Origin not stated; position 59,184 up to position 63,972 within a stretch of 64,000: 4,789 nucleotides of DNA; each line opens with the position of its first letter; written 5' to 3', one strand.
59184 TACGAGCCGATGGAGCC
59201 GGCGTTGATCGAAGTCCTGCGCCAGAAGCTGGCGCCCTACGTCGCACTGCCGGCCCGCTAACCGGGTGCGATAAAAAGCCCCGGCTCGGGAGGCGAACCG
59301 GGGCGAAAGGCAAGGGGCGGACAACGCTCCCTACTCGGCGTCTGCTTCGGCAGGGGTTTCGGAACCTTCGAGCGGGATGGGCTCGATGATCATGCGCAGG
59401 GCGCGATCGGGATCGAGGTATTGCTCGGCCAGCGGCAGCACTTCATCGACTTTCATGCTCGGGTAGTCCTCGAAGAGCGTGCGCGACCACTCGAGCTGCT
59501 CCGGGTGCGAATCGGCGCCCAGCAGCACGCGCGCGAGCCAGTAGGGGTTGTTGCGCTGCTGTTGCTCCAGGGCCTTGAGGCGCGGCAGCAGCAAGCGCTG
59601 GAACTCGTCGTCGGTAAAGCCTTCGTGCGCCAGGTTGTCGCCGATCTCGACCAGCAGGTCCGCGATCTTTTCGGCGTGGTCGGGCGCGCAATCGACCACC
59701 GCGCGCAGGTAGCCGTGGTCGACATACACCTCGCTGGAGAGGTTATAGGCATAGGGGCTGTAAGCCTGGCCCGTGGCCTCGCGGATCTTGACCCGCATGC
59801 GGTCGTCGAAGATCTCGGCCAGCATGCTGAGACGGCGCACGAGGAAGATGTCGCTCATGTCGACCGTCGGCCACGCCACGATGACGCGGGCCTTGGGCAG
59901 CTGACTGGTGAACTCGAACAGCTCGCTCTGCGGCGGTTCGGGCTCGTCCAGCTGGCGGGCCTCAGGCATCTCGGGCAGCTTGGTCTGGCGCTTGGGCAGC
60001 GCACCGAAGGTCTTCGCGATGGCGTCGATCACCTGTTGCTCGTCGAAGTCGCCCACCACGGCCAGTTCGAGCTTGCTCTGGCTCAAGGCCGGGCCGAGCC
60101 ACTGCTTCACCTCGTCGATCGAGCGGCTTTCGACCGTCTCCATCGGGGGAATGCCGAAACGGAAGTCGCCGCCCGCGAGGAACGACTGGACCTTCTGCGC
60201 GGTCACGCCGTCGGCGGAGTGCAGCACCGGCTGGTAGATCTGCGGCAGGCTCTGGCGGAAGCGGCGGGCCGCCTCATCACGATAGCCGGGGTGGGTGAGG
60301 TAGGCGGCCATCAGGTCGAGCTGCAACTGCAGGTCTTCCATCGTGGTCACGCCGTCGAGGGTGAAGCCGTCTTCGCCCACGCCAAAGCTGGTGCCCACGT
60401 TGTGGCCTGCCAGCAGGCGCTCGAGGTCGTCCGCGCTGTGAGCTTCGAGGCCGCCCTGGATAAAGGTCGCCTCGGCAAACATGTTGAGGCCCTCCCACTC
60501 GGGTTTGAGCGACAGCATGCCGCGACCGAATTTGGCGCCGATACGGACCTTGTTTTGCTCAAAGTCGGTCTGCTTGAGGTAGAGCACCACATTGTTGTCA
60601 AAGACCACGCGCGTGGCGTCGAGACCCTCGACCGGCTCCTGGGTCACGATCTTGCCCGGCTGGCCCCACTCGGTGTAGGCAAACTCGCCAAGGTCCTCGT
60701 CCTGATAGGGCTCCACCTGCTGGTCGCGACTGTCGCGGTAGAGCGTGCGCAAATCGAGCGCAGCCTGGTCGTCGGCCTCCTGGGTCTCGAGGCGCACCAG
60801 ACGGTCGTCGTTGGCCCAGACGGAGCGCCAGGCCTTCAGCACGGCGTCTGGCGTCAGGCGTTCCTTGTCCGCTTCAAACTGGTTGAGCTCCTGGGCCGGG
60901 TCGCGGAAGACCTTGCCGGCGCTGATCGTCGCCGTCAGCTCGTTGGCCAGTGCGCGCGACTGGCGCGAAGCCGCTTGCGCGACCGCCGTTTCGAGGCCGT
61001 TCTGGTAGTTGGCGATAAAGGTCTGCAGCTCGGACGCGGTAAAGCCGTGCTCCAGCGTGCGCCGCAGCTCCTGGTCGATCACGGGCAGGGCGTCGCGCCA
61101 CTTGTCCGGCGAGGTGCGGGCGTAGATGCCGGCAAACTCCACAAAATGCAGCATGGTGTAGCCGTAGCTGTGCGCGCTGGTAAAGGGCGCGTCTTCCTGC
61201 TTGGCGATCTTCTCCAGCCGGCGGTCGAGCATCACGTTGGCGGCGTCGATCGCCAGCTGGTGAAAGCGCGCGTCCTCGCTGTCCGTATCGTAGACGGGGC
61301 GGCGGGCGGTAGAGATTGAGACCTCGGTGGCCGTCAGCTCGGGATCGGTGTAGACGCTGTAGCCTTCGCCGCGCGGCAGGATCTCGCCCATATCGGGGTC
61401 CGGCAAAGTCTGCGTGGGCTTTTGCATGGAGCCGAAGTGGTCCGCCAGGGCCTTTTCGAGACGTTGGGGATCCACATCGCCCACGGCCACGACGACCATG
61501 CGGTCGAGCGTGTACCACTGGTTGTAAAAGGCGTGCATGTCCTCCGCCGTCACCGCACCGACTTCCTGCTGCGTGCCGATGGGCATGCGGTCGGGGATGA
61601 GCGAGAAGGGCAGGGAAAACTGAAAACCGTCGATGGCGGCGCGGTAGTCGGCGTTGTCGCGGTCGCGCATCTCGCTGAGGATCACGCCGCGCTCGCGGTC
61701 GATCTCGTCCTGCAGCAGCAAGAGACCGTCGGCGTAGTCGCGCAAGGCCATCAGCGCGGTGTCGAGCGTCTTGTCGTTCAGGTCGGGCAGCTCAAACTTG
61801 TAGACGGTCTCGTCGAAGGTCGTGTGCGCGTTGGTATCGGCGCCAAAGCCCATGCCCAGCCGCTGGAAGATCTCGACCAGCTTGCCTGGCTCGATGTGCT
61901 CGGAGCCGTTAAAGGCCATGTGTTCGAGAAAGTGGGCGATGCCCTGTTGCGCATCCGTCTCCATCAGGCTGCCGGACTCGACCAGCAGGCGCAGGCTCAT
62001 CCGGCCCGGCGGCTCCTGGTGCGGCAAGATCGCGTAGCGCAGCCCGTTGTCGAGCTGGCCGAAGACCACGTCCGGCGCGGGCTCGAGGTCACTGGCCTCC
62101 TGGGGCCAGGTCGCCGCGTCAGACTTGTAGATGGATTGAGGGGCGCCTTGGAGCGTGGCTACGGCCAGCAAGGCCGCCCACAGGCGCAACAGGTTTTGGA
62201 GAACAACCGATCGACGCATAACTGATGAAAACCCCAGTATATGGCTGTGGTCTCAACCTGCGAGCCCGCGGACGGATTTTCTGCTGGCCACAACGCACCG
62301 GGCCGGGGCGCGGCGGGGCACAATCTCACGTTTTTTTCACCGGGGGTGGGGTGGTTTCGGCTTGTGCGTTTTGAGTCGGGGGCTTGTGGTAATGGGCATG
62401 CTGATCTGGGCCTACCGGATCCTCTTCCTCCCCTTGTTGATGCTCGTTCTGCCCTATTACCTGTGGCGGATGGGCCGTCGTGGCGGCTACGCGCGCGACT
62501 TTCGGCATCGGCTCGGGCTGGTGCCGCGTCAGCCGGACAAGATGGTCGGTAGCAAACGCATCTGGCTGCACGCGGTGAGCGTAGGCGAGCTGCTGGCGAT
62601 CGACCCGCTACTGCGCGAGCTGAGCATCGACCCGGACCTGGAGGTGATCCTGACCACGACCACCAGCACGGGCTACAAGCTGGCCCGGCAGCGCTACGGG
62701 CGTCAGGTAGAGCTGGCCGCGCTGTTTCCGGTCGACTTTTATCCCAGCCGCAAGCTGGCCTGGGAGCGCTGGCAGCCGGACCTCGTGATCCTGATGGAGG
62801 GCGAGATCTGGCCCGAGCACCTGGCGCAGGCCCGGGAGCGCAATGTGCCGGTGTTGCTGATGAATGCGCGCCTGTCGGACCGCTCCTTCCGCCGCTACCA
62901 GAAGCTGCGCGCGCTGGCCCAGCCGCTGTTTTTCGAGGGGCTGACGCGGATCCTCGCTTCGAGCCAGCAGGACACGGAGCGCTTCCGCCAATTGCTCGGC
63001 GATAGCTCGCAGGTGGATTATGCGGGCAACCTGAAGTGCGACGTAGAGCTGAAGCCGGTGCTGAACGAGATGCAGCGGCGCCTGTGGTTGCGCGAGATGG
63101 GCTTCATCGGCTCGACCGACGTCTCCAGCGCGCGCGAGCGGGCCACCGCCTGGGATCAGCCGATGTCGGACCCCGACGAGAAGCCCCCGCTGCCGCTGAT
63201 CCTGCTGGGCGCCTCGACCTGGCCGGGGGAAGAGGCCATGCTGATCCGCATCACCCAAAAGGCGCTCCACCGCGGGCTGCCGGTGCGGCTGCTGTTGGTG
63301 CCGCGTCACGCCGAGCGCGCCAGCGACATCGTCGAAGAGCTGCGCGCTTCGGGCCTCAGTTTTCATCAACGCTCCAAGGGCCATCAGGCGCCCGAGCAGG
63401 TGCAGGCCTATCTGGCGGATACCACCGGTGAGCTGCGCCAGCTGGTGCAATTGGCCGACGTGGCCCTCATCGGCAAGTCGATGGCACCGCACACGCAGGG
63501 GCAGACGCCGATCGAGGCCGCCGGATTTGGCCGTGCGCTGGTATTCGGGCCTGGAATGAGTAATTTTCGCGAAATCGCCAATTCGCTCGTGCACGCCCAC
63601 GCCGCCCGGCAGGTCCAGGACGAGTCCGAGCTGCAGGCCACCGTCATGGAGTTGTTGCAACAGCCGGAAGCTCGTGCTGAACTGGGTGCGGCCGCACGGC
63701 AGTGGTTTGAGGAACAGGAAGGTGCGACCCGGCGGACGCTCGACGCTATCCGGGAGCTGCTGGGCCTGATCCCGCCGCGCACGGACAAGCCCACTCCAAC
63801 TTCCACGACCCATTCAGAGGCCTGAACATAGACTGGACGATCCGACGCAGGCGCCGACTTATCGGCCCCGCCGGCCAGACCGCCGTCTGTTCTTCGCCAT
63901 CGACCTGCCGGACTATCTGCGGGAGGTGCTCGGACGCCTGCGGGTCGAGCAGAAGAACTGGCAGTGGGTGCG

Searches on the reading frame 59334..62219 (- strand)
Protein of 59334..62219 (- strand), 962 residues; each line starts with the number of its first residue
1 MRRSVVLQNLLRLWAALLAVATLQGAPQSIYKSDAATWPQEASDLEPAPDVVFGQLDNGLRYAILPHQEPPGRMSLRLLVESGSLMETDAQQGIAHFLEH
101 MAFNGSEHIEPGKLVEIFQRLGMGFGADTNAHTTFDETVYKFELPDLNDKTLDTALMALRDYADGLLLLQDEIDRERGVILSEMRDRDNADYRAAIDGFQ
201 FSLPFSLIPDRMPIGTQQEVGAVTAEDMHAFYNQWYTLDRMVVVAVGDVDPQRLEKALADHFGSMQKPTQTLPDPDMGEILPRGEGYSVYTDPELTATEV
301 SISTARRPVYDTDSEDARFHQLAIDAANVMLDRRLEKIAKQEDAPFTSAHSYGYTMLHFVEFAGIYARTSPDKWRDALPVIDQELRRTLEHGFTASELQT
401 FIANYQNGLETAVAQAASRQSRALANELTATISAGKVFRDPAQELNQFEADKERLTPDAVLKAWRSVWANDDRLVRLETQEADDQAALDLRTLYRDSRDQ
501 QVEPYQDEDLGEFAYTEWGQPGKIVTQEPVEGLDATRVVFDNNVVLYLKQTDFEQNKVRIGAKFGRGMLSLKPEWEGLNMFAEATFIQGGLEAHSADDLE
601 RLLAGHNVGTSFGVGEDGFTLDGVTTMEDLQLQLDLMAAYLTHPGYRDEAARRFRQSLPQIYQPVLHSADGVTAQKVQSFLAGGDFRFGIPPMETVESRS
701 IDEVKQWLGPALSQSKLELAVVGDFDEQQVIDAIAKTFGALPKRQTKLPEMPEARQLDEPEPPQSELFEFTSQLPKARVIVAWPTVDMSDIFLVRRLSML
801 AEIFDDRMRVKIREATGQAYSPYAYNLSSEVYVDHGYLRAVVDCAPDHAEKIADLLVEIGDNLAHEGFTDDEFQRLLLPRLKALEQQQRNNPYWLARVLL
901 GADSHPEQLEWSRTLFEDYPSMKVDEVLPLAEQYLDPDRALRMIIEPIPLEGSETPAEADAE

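Call 34: search_protein_families(library=pfam, proteins=[window:59334-62219:-], max_evalue=0.001)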
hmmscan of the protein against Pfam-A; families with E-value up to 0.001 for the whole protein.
window:59334-62219:- (962 aa): 2 families
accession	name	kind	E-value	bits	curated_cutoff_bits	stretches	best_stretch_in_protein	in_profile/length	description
PF05193.26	Peptidase_M16_C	-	3.3e-44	151.3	23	2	702-876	5-177/181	Peptidase M16 inactive domain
PF00675.25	Peptidase_M16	-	7.2e-24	84.8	22.3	1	65-190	4-122/149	Insulinase (Peptidase family M16)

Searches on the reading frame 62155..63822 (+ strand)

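Call 64: search_protein_families(library=pfam, proteins=[window:62155-63822:+], max_evalue=0.0001)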
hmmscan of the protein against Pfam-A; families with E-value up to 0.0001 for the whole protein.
window:62155-63822:+ (556 aa): 1 family
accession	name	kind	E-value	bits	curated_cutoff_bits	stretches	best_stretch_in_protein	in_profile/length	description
PF04413.22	Glycos_transf_N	-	3.6e-54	183.5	23.9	1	116-296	3-178/179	3-Deoxy-D-manno-octulosonic-acid transferase (kdotransferase)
